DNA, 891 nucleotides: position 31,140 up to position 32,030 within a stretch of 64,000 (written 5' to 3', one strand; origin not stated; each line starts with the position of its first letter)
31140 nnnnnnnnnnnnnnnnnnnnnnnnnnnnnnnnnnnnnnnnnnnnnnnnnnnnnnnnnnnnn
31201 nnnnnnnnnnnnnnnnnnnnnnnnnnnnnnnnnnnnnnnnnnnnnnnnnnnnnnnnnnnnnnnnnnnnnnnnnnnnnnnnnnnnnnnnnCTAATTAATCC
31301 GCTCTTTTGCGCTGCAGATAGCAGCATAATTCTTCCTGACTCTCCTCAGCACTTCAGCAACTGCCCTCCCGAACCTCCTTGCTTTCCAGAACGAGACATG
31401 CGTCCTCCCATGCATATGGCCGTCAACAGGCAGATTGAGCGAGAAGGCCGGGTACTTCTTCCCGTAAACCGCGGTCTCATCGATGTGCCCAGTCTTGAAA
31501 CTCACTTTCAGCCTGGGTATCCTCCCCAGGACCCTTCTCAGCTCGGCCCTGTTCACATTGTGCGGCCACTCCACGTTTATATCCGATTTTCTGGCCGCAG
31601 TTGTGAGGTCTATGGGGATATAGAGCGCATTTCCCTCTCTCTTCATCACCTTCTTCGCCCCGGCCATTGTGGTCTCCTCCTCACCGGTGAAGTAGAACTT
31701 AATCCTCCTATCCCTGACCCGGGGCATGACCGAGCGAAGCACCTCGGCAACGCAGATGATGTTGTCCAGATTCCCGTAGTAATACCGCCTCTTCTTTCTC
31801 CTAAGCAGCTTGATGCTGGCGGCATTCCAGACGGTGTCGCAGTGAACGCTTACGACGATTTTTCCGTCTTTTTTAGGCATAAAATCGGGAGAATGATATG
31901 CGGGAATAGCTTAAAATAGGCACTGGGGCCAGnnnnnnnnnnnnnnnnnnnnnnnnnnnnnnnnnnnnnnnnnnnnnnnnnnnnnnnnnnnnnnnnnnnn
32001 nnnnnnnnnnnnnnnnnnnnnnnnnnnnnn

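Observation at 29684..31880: AT-rich island: novel 537-aa helical protein convergent with a miniature M28/M42-like zinc hydrolase, next to the ATP-grasp gene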

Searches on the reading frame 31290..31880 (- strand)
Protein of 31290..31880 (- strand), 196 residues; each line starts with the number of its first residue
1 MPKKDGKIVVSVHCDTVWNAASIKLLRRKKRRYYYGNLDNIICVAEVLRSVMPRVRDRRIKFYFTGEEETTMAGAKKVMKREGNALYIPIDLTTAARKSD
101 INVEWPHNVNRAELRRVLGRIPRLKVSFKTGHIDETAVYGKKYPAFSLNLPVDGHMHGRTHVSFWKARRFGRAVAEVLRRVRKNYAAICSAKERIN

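Call 3: search_protein_families(library=pfam, proteins=[window:31290-31880:-], max_evalue=0.1)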
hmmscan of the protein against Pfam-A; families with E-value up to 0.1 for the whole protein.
window:31290-31880:- (196 aa): 3 families
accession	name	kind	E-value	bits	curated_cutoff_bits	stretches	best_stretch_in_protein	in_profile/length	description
PF01546.33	Peptidase_M20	-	0.00012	22.5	24.6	1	11-83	3-82/206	Peptidase family M20/M25/M40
PF04389.22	Peptidase_M28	-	0.0002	21.6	21.3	1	4-98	10-100/193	Peptidase family M28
PF05343.19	Peptidase_M42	-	0.012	15.1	23.2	1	37-100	132-198/292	M42 glutamyl aminopeptidase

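Call 4: search_protein_families(library=ncbifam, proteins=[window:31290-31880:-], max_evalue=0.1)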
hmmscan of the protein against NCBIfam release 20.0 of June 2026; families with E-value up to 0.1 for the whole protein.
window:31290-31880:- (196 aa): 1 family
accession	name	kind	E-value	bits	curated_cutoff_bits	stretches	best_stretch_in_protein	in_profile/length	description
NF003474.0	PRK05111.1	equivalog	0.0015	17.5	460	1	5-82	72-158/383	acetylornithine deacetylase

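Call 5: find_homologous_proteins(query=window:31290-31880:-)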
Query window:31290-31880:- (196 aa): 43 proteins with E <= 0.001 among 529 candidates.
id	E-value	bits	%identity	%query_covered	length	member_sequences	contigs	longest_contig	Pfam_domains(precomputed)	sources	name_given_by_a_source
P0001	4.3e-113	394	88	98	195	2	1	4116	-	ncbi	ncbi:MAG: hypothetical protein V1909_03945 [Candidatus Micrarchaeota archaeon]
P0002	4.3e-107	374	83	98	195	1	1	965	PF04389.23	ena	-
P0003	1.8e-99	350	80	96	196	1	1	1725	-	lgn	-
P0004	2.7e-98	346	78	96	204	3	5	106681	-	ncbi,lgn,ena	-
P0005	3.4e-98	345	76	96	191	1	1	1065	-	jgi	jgi:hypothetical protein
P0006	1.4e-95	337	73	100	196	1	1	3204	-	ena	-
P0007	2.0e-95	336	75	99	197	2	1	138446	PF04389.23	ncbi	-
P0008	8.0e-95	334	72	96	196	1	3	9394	-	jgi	jgi:hypothetical protein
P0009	1.6e-92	327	71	96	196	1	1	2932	-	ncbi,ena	-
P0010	2.1e-92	327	71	96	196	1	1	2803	-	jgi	jgi:hypothetical protein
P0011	9.6e-91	321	70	98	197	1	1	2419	-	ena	-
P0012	3.2e-90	319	71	96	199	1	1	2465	-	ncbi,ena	-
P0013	4.8e-90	319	69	98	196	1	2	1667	-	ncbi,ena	-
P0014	6.0e-90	318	72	98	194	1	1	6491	-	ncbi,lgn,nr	ncbi:hypothetical protein H0O02_00735 [Candidatus Micrarchaeota archaeon]|nr:hypothetical protein [C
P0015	6.1e-90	318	70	96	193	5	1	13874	PF05343.20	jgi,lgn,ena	-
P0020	6.3e-89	315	69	97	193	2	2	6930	PF05343.20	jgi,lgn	jgi:hypothetical protein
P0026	1.6e-87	311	68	98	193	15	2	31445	PF05343.20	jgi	jgi:hypothetical protein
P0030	3.1e-86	306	66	97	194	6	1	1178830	-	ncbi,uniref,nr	ncbi:MAG: hypothetical protein Sv326_1076 [Candidatus Fermentimicrarchaeum limneticum]|uniref:Peptid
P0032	4.6e-86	306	68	97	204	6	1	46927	PF05343.20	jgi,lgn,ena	-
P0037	2.5e-83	297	63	97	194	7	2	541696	-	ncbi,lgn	ncbi:MAG: M28 family peptidase [Candidatus Micrarchaeia archaeon]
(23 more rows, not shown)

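Call 8: find_encoding_contigs(protein=P0030, flank=8000, max_places=2)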
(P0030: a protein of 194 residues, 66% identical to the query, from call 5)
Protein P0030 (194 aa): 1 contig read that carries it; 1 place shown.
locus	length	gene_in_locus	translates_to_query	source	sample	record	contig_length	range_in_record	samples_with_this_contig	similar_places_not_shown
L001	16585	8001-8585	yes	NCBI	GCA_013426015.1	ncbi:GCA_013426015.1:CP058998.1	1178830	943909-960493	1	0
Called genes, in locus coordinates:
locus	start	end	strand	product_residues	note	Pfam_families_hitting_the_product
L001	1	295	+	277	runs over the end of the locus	PF01256:Carb_kinase, PF02110:HK (weak)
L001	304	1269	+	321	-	-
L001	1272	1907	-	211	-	PF00702:Hydrolase, PF13419:HAD_2, PF13242:Hydrolase_like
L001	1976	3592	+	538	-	-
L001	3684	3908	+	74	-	PF02700:PurS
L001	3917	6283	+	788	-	PF18072:FGAR-AT_linker, PF00586:AIRS, PF02769:AIRS_C, PF00586:AIRS, PF02769:AIRS_C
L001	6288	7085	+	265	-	PF13507:GATase_5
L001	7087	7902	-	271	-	-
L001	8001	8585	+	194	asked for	-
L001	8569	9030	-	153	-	-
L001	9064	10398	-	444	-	PF01071:GARS_A, PF02843:GARS_C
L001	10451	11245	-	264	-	-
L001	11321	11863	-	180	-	-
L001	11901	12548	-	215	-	PF00156:Pribosyltran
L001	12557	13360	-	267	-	PF00175:NAD_binding_1 (faint), PF10418:DHODB_Fe-S_bind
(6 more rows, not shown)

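Call 9: find_encoding_contigs(protein=P0037, flank=8000, max_places=2)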
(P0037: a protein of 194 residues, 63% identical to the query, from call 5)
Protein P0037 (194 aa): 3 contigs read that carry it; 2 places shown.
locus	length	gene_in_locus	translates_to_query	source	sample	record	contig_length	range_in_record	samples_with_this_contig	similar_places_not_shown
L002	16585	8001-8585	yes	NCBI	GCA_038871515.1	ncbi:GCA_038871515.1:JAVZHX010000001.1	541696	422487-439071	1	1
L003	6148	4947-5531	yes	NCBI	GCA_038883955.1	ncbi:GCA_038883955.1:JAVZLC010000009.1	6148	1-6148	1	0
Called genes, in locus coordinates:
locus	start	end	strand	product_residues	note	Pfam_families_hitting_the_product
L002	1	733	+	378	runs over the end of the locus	PF07690:MFS_1, PF05977:MFS_3 (weak)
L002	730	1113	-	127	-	PF18894:PhageMetallopep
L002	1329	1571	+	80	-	-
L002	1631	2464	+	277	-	PF01256:Carb_kinase, PF02110:HK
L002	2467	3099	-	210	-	PF00702:Hydrolase, PF12710:HAD (faint), PF13419:HAD_2, PF13242:Hydrolase_like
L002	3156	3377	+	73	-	PF02700:PurS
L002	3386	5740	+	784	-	PF18072:FGAR-AT_linker, PF00586:AIRS, PF02769:AIRS_C, PF00586:AIRS, PF02769:AIRS_C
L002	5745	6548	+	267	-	PF13507:GATase_5, PF00117:GATase (weak), PF07685:GATase_3 (weak)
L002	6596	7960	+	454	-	PF06068:TIP49, PF05496:RuvB_N (faint), PF13191:AAA_16 (faint), PF00004:AAA, PF13401:AAA_22 (faint), PF17856:TIP49_C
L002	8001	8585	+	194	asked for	-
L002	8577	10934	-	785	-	PF01071:GARS_A, PF02843:GARS_C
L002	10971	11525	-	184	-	-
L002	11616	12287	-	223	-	PF00156:Pribosyltran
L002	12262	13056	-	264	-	PF10418:DHODB_Fe-S_bind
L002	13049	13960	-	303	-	PF01180:DHO_dh, PF01207:Dus (faint)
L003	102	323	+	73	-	PF02700:PurS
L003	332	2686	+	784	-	PF18072:FGAR-AT_linker, PF00586:AIRS, PF02769:AIRS_C, PF00586:AIRS, PF02769:AIRS_C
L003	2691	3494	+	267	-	PF13507:GATase_5, PF00117:GATase (weak), PF07685:GATase_3 (weak)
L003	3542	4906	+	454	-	PF06068:TIP49, PF05496:RuvB_N (faint), PF13191:AAA_16 (faint), PF00004:AAA, PF13401:AAA_22 (faint), PF17856:TIP49_C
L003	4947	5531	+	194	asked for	-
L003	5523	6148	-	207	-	PF02843:GARS_C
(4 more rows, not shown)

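Call 20: search_solved_structures(query=window:31290-31880:-, max_evalue=10, show_alignments=2)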
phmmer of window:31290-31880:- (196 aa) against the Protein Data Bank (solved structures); distinct sequences matched with E-value up to 10: 0.

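Call 22: search_solved_structures(query=A2, max_evalue=10, show_alignments=3)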
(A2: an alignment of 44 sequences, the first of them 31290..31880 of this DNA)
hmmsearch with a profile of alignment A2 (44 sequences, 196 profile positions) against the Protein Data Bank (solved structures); distinct sequences matched with E-value up to 10: 0.

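Call 23: find_related_loci(query=A2, collection=genome_contigs, flank=10000)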
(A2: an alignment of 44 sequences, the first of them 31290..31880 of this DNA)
Query A2 (196 aa) in genome_contigs; peptide patterns used: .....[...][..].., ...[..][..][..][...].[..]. (x = any residue, [..] = any of these).
21 stretches matched a pattern; 17 encode a relative of the query (tblastn E <= 1e-3); 16 distinct loci.
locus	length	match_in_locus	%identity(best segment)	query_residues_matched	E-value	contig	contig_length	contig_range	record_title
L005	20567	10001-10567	78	1-189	3e-103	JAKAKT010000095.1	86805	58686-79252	MAG: Candidatus Micrarchaeota archaeon isolate WY4.bin88 NODE_268_length_86805_cov_2.427294, whole genome shotgun sequen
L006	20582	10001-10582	75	1-194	1e-100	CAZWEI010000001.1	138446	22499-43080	MAG TPA_asm: Candidatus Micrarchaeota archaeon isolate binchicken_co33_516 genome assembly, contig: NODE_41_length_13844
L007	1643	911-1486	69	3-194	6e-101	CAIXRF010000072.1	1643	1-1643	uncultured Candidatus Micrarchaeota archaeon isolate AlinenSediments_bin-2344 genome assembly, contig: bin-2344:072/138,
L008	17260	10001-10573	68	3-193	4e-94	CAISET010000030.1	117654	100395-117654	uncultured Candidatus Micrarchaeota archaeon isolate AlinenSediments_bin-3476 genome assembly, contig: bin-3476:30/37, w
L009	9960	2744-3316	68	1-192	3e-93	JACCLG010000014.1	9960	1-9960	MAG: Candidatus Micrarchaeota archaeon isolate Sv174 k141_7469959, whole genome shotgun sequence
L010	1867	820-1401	74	1-194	8e-98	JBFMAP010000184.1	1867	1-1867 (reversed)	MAG: Candidatus Micrarchaeota archaeon isolate MAG141 MAG141_184, whole genome shotgun sequence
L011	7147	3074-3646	69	1-192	8e-93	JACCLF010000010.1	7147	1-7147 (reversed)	MAG: Candidatus Micrarchaeota archaeon isolate Sv368 k141_1904328, whole genome shotgun sequence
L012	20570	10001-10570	67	5-194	3e-92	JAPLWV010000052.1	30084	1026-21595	MAG: Candidatus Micrarchaeota archaeon isolate LacPavin_0920_SED5_MAG_46_22 LacPavin_0920_SED5_scaffold_827430, whole ge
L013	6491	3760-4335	72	1-192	3e-91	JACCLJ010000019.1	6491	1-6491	MAG: Candidatus Micrarchaeota archaeon isolate Sv217 k141_1888676, whole genome shotgun sequence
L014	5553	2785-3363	66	1-194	2e-91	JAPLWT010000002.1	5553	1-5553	MAG: Candidatus Micrarchaeota archaeon isolate LacPavin_0920_SED3_MAG_48_13 LacPavin_0920_SED3_scaffold_1422247, whole g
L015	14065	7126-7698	66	1-192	2e-90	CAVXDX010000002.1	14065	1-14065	MAG: uncultured Candidatus Micrarchaeota archaeon isolate MFD04408.bin.1.57 genome assembly, contig: contig_111737, whol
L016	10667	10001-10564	68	3-190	2e-88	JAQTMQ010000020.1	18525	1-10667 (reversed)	MAG: Candidatus ainarchaeum sp. isolate STA_44 NODE_5708_length_18525_cov_3.529134_Sandtown_A, whole genome shotgun sequ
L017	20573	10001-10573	63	5-195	8e-86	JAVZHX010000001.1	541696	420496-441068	MAG: Candidatus Micrarchaeia archaeon isolate DRTY-6_201901_bins_19 DRTY-6_201901_bins_19_scaffold_1, whole genome shotg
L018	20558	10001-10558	70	4-189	1e-85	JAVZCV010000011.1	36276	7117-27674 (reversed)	MAG: Candidatus Micrarchaeia archaeon isolate DRTY-6_201705_bins_86 DRTY-6_201705_bins_86_scaffold_11, whole genome shot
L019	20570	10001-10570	66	5-194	3e-88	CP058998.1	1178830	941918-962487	MAG: Candidatus Fermentimicrarchaeum limneticum isolate Sv326 chromosome, complete genome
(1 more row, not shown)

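Call 32: predict_structure(alignment_id=A2)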
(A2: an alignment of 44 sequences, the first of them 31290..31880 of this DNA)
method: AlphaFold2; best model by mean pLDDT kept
length: 196 residues; sequences in the alignment: 44
mean_pLDDT: 86.0   pTM: 0.86
mean pLDDT of the five models: 86.0, 84.2, 80.2, 74.3, 63.7
residues with pLDDT >= 90: 119; 70-90: 53; 50-70: 16; < 50: 8
segments of 3 or more residues with pLDDT < 50: 1-3, 193-196
pLDDT, mean of each block of 10 residues (from residue 1): 71 71 79 86 92 94 77 85 94 92 93 93 92 77 94 85 94 97 93 46
secondary structure, 60 per line:
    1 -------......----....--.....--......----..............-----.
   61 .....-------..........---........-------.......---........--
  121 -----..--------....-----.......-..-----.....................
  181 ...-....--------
elements in order: E8-13 H18-21 E24-28 E31-36 H41-54 E60-65 H73-82 E86-93 E101-107 H111-118 H136-139 E145-151 E160-163 H164-183 H185-188

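Call 36: fold_search(model_id=the predicted structure, library=pdb)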
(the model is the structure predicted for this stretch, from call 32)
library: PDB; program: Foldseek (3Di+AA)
matches with E <= 10: 813; with E <= 0.001: 71
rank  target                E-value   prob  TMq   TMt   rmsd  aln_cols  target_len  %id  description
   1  2pe3_D                4.7e-06  1.00  0.61  0.38   4.1       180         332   14  Crystal structure of Frv operon protein FRVX (PH1821)from pyrococcus horikoshii OT3 (released 2007-10-02)
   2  1y0r                  5.3e-06  1.00  0.57  0.36   4.8       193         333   19  Crystal structure of the tetrahedral aminopeptidase from P. horikoshii (released 2005-03-01)
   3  1xfo_A                6.9e-06  1.00  0.63  0.38   3.8       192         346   17  Crystal Structure of an archaeal aminopeptidase (released 2004-10-05)
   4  2wzn                  6.9e-06  1.00  0.60  0.37   4.2       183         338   13  3d structure of TET3 from Pyrococcus horikoshii (released 2010-11-03)
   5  2pe3_A                6.9e-06  1.00  0.59  0.38   4.2       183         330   14  Crystal structure of Frv operon protein FRVX (PH1821)from pyrococcus horikoshii OT3 (released 2007-10-02)
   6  1xfo_B                7.3e-06  1.00  0.63  0.39   3.7       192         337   17  Crystal Structure of an archaeal aminopeptidase (released 2004-10-05)
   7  2pe3_B                1.0e-05  1.00  0.61  0.39   4.1       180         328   14  Crystal structure of Frv operon protein FRVX (PH1821)from pyrococcus horikoshii OT3 (released 2007-10-02)
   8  2wyr_A                1.0e-05  1.00  0.61  0.39   3.9       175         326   14  3-D structure of PhTET1-12s, dodecamer in the asymmetric unit (released 2010-12-01)
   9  1y0y_A                1.0e-05  1.00  0.62  0.39   3.9       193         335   16  Crystal structure of tetrahedral aminopeptidase from P. horikoshii in complex with amastatin (released 2005-03-01)
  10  4x8i_B                1.1e-05  1.00  0.61  0.38   4.3       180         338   13  de novo crystal structure of the Pyrococcus Furiosus TET3 aminopeptidase (released 2016-02-10)
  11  4x8i_A                2.6e-05  1.00  0.59  0.37   4.4       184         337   12  de novo crystal structure of the Pyrococcus Furiosus TET3 aminopeptidase (released 2016-02-10)
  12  2wyr_B                4.6e-05  1.00  0.62  0.39   3.8       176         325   12  3-D structure of PhTET1-12s, dodecamer in the asymmetric unit (released 2010-12-01)
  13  3var                  4.6e-05  1.00  0.58  0.31   4.4       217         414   12  Crystal structure of DNPEP, ZnZn form (released 2012-02-29)
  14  4njr_A                5.2e-05  1.00  0.56  0.29   4.7       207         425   14  Structural and kinetic bases for the metal preference of the M18 aminopeptidase from Pseudomonas aeruginosa (released 2014-04-02)
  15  2wyr_F                5.5e-05  1.00  0.60  0.39   4.0       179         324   13  3-D structure of PhTET1-12s, dodecamer in the asymmetric unit (released 2010-12-01)
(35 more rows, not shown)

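Call 50: find_homologous_proteins(query=A2, max_evalue=0.001)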
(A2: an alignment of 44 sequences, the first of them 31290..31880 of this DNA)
Query A2 (44 sequences) (196 aa, profile of the alignment): 45 proteins with E <= 0.001 among 8000 candidates.
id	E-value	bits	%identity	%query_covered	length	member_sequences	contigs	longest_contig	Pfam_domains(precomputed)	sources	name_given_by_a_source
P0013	6.7e-109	380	69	98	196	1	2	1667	-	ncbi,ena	-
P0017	1.4e-108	379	68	97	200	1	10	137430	-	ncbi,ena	-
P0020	1.5e-108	379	69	97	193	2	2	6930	PF05343.20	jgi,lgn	jgi:hypothetical protein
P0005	1.6e-108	379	76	96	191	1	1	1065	-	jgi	jgi:hypothetical protein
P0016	2.1e-108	379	68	99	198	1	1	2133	-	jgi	-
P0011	4.2e-108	378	70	98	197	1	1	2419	-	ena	-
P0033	1.4e-107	376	66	99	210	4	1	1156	-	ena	-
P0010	2.5e-107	375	71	96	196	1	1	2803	-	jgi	jgi:hypothetical protein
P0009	1.2e-106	373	71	96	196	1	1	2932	-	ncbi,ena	-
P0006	2.1e-106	372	73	100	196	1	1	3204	-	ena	-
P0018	2.3e-106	372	71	96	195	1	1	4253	-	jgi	jgi:hypothetical protein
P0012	4.0e-106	371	71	96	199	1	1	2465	-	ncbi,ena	-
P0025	5.8e-106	371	69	96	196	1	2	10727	-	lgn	-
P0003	6.6e-106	370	80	96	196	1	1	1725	-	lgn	-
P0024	7.2e-106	370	69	96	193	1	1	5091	-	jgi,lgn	-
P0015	1.1e-105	370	70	96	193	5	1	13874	PF05343.20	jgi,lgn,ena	-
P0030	1.1e-105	370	66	97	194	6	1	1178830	-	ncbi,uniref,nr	ncbi:MAG: hypothetical protein Sv326_1076 [Candidatus Fermentimicrarchaeum limneticum]|uniref:Peptid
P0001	1.0e-104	367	88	98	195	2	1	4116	-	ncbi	ncbi:MAG: hypothetical protein V1909_03945 [Candidatus Micrarchaeota archaeon]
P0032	1.2e-104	366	68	97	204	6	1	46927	PF05343.20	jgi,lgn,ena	-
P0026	1.3e-104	366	68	98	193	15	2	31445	PF05343.20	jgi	jgi:hypothetical protein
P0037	5.1e-104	364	63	97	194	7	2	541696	-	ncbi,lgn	ncbi:MAG: M28 family peptidase [Candidatus Micrarchaeia archaeon]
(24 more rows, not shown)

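Call 60: search_protein_families(library=phrogs, proteins=[window:31290-31880:-], max_evalue=0.01)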
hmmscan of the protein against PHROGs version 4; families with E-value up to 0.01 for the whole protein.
window:31290-31880:- (196 aa): 0 families

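Call 61: search_protein_families(library=padloc, proteins=[window:31290-31880:-], max_evalue=0.01)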
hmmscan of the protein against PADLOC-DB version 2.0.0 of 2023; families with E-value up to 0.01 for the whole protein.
window:31290-31880:- (196 aa): 0 families
